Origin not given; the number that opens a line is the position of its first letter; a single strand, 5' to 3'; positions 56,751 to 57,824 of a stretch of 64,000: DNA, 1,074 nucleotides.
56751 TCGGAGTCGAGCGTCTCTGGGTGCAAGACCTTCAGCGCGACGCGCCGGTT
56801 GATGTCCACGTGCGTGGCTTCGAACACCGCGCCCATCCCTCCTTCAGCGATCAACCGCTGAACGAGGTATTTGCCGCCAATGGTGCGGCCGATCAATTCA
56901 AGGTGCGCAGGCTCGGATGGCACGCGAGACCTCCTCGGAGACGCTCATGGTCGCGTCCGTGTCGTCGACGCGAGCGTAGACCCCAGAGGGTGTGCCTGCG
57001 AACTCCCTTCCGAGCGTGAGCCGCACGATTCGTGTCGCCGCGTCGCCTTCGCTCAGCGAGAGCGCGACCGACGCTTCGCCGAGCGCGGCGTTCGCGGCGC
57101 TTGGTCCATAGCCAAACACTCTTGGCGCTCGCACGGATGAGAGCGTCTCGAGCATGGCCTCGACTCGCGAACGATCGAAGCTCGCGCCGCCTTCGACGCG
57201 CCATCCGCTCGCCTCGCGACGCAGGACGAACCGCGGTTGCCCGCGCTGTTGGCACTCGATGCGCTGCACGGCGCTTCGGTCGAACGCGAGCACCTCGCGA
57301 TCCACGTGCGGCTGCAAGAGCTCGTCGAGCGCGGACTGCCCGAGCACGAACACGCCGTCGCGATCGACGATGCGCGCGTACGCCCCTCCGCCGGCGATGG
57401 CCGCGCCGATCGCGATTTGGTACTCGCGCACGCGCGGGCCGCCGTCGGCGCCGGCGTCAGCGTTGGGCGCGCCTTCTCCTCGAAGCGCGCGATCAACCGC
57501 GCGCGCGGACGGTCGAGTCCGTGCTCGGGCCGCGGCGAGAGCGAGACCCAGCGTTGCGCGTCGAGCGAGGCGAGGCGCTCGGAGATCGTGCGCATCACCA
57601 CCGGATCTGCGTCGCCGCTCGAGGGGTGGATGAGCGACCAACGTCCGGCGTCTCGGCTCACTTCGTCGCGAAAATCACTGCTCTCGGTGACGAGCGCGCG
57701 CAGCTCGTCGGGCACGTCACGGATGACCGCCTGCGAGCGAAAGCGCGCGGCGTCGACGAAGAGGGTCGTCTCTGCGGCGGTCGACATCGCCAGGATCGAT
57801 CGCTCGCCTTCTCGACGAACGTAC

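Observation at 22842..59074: At least nine conserved genes are split by single-base frame changes: either assembly indel errors or extensive recent pseudogenisation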

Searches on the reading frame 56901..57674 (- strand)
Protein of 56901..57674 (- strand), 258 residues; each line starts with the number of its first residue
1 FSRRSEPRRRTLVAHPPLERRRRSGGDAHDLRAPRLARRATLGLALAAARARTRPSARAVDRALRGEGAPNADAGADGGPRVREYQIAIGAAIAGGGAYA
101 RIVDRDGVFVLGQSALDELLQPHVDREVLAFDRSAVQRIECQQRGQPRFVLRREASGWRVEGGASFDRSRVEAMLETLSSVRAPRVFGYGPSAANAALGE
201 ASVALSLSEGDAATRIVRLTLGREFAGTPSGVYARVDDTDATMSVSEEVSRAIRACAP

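Call 8: search_protein_families(library=pfam, max_evalue=0.01, proteins=[window:56901-57674:-])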
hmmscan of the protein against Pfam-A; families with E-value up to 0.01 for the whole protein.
window:56901-57674:- (258 aa): 1 family
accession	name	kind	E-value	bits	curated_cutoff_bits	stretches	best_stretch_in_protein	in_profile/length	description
PF14238.11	DUF4340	-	2.8e-12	47.7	25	2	84-194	59-175/183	Domain of unknown function (DUF4340)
